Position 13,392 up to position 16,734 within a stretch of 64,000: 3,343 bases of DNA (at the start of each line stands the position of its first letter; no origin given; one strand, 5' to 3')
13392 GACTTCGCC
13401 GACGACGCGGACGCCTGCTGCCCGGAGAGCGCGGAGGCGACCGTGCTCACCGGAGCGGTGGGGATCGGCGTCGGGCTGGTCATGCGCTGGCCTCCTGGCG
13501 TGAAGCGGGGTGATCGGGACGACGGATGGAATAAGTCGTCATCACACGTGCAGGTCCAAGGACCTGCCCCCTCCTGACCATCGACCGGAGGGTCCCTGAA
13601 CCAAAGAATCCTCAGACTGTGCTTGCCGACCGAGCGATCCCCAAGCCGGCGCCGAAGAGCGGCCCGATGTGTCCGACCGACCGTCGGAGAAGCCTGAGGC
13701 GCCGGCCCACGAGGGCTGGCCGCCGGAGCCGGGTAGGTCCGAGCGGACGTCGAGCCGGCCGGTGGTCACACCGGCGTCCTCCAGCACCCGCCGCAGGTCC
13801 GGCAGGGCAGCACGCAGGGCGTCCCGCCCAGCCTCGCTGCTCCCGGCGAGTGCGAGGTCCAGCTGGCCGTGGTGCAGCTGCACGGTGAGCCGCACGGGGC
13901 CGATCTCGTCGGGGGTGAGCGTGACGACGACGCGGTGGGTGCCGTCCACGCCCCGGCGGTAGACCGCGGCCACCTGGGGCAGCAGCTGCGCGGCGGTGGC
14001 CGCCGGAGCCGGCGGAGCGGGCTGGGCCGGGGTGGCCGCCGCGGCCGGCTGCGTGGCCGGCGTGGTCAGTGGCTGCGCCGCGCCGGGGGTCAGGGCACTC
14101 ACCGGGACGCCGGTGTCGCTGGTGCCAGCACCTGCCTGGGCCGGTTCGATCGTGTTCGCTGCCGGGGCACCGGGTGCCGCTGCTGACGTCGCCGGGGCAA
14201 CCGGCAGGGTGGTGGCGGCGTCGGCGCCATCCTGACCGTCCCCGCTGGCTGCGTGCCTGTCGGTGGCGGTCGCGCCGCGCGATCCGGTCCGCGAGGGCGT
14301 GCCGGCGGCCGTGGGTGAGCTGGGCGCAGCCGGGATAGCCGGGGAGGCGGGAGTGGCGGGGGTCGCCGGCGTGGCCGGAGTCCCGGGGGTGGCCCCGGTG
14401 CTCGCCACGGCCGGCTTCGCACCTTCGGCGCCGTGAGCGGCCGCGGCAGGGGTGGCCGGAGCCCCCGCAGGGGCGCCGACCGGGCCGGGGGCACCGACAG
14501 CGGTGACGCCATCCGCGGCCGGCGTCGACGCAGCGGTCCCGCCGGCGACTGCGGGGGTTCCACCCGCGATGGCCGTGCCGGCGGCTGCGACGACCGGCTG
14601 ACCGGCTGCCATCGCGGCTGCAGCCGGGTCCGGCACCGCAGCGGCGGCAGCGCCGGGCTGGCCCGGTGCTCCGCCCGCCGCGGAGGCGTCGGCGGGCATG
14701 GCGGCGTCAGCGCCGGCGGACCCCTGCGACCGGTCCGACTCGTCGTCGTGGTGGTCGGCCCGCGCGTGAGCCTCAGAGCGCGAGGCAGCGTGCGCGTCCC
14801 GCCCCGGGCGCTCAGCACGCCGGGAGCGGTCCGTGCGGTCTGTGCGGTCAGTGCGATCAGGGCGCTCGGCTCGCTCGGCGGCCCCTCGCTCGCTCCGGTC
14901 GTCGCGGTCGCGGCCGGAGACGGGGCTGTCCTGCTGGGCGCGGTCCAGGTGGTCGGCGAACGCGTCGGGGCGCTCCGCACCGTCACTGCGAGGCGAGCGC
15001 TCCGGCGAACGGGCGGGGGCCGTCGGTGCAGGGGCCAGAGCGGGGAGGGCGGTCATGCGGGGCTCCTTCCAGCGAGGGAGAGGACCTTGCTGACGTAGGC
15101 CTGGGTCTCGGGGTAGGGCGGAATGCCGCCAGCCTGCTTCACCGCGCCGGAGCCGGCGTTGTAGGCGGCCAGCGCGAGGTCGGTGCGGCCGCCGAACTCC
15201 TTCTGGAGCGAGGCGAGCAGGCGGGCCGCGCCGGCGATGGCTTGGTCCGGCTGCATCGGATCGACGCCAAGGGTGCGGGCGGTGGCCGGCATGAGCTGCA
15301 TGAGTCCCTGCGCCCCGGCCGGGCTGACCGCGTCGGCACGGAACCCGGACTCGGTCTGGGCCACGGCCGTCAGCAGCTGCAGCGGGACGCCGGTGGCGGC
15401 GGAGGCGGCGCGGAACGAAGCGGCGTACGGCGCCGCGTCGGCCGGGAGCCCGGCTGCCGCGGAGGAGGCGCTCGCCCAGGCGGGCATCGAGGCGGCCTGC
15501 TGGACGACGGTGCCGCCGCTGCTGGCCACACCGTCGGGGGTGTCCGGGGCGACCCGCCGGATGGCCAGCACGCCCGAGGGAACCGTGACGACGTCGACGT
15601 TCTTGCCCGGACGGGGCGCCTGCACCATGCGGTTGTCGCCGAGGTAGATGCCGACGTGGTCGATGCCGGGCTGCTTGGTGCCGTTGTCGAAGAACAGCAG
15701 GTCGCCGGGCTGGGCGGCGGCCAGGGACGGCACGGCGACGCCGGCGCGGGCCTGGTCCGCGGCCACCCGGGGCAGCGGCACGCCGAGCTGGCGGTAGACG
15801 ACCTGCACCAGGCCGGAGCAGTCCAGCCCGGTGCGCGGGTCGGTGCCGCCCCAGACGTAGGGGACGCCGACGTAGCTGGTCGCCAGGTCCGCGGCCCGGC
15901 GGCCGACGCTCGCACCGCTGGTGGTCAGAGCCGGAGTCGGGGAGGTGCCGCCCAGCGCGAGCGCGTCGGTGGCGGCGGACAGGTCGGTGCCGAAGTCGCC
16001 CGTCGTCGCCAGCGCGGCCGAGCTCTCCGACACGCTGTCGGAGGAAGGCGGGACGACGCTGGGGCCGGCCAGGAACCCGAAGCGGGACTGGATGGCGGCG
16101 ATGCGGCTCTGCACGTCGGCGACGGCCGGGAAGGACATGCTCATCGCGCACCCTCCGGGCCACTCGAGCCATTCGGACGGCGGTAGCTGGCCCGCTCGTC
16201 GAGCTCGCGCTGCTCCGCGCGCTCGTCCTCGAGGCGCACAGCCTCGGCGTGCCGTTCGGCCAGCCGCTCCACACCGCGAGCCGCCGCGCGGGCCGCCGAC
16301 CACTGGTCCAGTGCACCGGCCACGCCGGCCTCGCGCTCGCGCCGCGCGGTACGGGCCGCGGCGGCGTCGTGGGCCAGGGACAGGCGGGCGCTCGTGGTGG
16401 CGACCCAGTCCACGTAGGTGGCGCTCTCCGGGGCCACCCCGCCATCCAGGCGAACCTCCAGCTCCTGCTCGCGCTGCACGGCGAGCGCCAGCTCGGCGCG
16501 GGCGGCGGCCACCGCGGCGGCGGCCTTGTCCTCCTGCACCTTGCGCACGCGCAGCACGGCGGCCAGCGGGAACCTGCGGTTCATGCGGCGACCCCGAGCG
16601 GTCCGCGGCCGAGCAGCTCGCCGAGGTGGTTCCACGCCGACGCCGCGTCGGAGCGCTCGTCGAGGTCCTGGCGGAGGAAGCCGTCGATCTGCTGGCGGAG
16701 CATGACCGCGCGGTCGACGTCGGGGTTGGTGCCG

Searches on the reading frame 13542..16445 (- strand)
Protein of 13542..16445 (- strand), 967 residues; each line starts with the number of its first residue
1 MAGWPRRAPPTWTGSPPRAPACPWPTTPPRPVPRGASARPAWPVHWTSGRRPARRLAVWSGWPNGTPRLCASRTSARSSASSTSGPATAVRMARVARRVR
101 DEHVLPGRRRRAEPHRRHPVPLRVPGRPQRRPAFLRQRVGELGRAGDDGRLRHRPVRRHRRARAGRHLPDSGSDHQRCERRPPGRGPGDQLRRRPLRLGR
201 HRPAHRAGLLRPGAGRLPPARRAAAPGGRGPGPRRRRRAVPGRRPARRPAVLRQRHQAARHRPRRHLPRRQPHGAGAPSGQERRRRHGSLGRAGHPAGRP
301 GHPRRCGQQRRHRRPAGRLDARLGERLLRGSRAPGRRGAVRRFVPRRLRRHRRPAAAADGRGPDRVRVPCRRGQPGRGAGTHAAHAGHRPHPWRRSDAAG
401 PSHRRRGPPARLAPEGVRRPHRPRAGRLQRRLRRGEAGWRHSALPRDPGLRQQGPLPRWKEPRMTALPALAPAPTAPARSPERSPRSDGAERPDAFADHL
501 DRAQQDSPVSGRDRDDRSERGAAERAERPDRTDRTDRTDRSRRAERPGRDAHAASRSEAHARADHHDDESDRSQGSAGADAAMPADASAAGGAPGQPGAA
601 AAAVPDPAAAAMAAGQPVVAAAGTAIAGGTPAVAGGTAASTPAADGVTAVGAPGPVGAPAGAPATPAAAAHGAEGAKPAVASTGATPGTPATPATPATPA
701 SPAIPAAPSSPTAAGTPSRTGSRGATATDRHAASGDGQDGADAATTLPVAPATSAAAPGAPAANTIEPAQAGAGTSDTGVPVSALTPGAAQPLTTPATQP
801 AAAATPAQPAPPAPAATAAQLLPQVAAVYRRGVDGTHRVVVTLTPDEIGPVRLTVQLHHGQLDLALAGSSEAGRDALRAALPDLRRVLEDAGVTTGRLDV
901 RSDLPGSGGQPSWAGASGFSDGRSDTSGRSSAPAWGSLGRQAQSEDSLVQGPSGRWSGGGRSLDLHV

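Call 8: search_protein_families(library=pfam, proteins=[window:13542-16445:-], max_evalue=0.01)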
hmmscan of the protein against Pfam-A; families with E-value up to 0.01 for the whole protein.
window:13542-16445:- (967 aa): 1 family
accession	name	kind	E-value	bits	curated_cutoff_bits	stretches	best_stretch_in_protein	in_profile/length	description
PF02120.21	Flg_hook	-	1.3e-12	47.8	29.8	1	834-905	10-81/85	Flagellar hook-length control protein FliK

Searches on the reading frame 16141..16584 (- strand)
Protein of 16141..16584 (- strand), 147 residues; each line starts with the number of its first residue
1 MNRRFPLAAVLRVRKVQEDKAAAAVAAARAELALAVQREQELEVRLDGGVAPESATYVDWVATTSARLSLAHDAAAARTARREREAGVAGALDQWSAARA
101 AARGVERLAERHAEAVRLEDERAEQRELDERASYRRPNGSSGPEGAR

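Call 40: search_protein_families(library=pfam, proteins=[window:16141-16584:-], max_evalue=1)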
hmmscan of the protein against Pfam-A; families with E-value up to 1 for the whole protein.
window:16141-16584:- (147 aa): 3 families
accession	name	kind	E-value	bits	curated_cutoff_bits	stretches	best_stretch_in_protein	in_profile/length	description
PF02050.21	FliJ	-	4.4e-08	33.8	28.4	1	19-135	1-122/123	Flagellar FliJ protein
PF23424.1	DUF7112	-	0.074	13.9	27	1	23-117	10-95/140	Family of unknown function (DUF7112)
PF16789.10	YscO-like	-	0.084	13.3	27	1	4-47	3-46/161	YscO-like protein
